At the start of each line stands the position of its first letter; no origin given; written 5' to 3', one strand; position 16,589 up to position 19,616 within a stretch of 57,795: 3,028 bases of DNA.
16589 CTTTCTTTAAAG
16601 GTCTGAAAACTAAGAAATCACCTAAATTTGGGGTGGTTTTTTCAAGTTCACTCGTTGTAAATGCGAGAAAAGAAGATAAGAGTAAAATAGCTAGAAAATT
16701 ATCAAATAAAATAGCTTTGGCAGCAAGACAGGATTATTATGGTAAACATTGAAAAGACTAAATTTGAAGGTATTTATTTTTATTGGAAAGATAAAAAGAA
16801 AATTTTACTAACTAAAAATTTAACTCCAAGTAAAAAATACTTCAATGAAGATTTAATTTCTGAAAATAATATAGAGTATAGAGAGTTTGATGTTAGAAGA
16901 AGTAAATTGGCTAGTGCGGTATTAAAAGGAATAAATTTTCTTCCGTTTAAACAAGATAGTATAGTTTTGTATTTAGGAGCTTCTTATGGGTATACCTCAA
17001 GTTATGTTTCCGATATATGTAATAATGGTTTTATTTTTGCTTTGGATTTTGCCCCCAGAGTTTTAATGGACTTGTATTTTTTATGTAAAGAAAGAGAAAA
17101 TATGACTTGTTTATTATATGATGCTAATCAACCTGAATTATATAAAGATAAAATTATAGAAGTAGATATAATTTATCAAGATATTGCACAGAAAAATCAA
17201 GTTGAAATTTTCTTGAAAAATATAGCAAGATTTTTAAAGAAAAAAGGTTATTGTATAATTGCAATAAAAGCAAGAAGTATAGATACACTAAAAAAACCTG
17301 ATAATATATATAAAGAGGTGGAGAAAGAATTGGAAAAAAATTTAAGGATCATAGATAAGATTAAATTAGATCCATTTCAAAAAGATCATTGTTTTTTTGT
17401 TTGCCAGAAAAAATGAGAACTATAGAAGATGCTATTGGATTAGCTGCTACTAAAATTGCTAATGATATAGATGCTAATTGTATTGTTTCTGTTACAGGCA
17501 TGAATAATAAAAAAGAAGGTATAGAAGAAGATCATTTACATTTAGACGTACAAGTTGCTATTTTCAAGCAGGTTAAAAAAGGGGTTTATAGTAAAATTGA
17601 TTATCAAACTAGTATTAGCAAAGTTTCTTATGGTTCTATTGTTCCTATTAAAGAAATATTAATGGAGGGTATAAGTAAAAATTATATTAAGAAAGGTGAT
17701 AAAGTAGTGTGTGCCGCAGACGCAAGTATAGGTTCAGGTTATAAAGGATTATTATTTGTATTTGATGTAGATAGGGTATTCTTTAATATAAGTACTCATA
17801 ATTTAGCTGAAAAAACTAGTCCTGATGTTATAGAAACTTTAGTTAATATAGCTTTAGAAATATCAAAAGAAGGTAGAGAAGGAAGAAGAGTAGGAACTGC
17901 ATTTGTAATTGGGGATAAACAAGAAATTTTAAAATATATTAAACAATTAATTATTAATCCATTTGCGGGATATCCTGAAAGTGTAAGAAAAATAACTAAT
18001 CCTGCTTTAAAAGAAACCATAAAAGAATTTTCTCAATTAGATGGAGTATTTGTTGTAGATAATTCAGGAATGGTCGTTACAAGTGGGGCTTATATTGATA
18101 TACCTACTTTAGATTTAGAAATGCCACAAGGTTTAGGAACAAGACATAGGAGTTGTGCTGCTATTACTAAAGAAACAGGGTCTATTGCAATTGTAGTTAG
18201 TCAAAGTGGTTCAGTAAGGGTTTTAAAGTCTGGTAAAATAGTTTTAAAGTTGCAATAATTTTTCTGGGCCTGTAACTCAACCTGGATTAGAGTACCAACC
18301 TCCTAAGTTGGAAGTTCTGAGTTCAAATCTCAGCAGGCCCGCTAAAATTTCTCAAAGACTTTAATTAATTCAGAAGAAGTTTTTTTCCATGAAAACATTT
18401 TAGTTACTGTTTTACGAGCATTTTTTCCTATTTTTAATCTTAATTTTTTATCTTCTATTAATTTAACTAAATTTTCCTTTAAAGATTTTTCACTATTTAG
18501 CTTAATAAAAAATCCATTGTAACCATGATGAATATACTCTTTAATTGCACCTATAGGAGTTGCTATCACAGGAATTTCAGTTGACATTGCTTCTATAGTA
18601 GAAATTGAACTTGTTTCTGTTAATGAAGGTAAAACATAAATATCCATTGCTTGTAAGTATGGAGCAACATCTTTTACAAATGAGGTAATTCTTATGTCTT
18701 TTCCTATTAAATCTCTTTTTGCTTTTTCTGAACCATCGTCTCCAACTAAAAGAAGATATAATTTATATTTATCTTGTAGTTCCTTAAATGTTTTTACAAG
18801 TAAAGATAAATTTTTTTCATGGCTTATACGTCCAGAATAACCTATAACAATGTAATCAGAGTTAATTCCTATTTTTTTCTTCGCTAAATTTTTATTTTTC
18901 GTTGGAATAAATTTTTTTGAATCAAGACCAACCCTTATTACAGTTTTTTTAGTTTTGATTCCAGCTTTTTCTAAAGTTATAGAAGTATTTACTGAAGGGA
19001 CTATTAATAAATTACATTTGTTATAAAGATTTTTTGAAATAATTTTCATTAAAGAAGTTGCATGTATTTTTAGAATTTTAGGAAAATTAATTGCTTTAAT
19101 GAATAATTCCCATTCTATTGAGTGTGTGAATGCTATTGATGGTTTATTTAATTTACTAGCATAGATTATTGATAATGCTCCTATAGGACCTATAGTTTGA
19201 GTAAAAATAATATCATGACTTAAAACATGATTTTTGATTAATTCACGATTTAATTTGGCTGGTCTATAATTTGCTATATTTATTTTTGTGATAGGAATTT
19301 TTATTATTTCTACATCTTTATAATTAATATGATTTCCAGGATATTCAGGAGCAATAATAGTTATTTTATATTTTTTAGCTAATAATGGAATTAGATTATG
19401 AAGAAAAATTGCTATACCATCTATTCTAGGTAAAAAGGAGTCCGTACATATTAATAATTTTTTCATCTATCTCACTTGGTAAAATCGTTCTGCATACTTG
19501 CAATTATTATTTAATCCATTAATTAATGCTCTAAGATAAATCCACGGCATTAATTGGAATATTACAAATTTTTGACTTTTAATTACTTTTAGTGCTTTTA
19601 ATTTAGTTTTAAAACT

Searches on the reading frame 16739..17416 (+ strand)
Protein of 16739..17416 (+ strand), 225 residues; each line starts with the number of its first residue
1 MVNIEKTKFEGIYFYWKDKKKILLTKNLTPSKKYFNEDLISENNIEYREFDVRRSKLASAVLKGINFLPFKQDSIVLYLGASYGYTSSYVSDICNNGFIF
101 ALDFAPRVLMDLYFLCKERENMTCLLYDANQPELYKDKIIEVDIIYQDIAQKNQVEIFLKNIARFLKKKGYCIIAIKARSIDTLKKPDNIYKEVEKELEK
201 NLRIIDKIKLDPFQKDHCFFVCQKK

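Call 24: search_protein_families(library=pfam, proteins=[window:16739-17416:+], max_evalue=0.001)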
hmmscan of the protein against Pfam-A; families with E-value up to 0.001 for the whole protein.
window:16739-17416:+ (225 aa): 1 family
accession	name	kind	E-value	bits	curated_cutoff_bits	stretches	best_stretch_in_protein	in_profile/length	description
PF01269.23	Fibrillarin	-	3.4e-72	242.7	27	1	5-224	3-225/227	Fibrillarin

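Call 26: find_homologous_proteins(query=window:16739-17416:+, max_evalue=1e-30)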
Query window:16739-17416:+ (225 aa): 2324 proteins with E <= 1e-30 among 2924 candidates; the best 120 are listed.
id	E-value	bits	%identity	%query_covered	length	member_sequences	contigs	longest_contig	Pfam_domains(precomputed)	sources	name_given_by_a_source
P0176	1.2e-143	494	100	100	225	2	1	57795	PF01269.24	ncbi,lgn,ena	-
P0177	1.1e-86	308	63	100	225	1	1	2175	PF01269.24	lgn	-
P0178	2.8e-84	300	61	100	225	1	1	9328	PF01269.24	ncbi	-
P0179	6.4e-84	299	61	100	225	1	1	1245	PF01269.24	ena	-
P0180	7.6e-84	299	63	100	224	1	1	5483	PF01269.24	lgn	-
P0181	1.5e-82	295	61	99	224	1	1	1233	PF01269.24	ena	-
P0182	1.9e-82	294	60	100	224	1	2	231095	PF01269.24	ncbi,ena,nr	ncbi:fibrillarin-like rRNA/tRNA 2'-O-methyltransferase [Candidatus Woesearchaeota archaeon]|nr:fibri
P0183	2.4e-82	294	61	99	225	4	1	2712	PF01269.24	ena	-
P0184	2.8e-82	294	61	100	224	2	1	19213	PF01269.24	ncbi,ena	-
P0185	3.1e-82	294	59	100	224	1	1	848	PF01269.24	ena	-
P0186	3.5e-82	293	60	100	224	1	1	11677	PF01269.24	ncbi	-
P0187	6.9e-82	292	61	99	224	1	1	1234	PF01269.24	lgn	-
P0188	1.5e-81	291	62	100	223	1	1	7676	PF01269.24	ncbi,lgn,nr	ncbi:fibrillarin-like rRNA/tRNA 2'-O-methyltransferase [Candidatus Woesearchaeota archaeon]|nr:fibri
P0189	2.4e-81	291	63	100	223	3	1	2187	PF01269.24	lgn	-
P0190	2.7e-81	291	58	100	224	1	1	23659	PF01269.24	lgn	-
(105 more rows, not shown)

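Call 27: find_encoding_contigs(protein=P0176, flank=10000, max_places=6)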
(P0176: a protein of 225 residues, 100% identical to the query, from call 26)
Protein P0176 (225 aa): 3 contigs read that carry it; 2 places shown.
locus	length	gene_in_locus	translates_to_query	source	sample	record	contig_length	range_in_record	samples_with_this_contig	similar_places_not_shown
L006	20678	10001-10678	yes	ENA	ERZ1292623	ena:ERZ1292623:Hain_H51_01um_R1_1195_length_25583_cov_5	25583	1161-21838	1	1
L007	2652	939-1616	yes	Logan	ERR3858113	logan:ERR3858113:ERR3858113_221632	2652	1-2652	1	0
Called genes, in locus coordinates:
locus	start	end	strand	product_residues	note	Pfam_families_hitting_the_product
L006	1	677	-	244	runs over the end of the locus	PF03946:Ribosomal_L11_N, PF00298:Ribosomal_L11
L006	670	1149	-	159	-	PF03439:Spt5-NGN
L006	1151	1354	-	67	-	PF00584:SecE (weak)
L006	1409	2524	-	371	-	-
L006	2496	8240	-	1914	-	-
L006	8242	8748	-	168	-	-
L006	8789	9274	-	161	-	-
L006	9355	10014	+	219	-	PF01798:Nop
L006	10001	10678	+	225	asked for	PF01269:Fibrillarin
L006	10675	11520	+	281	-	PF02457:DAC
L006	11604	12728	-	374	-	PF13439:Glyco_transf_4, PF00534:Glycos_transf_1, PF13692:Glyco_trans_1_4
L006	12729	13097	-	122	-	PF02585:PIG-L (weak)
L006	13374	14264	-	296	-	-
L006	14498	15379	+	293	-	-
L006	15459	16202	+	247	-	PF05362:Lon_C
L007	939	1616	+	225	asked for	PF01269:Fibrillarin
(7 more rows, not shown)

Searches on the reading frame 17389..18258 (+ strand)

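Call 24: search_protein_families(library=pfam, proteins=[window:17389-18258:+], max_evalue=0.001)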
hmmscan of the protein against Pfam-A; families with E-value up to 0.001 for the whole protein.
window:17389-18258:+ (289 aa): 1 family
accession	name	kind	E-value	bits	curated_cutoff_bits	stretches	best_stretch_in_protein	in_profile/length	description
PF02457.21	DAC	-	3.2e-19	69.1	27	1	161-283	5-118/119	DisA bacterial checkpoint controller nucleotide-binding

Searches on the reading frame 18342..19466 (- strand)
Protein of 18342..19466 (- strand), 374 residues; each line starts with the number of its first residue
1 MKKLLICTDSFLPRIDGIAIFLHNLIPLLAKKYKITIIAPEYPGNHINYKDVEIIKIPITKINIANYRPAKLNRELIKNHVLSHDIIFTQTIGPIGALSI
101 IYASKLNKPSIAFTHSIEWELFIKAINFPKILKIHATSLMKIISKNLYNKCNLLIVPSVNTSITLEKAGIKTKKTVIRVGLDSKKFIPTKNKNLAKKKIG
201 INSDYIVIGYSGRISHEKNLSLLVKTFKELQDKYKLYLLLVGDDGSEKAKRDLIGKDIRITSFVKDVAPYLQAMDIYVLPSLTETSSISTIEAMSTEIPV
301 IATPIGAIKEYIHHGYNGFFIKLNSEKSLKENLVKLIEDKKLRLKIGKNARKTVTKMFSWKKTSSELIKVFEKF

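Call 24: search_protein_families(library=pfam, proteins=[window:18342-19466:-], max_evalue=0.001)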
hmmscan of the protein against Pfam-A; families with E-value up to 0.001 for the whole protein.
window:18342-19466:- (374 aa): 3 families
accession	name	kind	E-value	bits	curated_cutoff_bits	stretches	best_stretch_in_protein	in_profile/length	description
PF00534.26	Glycos_transf_1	-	5.8e-35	120.8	26.4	1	193-352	3-171/172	Glycosyl transferases group 1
PF13692.12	Glyco_trans_1_4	-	1.3e-31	110.2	27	1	207-339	3-142/142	Glycosyl transferases group 1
PF13439.12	Glyco_transf_4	-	1.4e-12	48.4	28.5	1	16-183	2-168/170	Glycosyltransferase Family 4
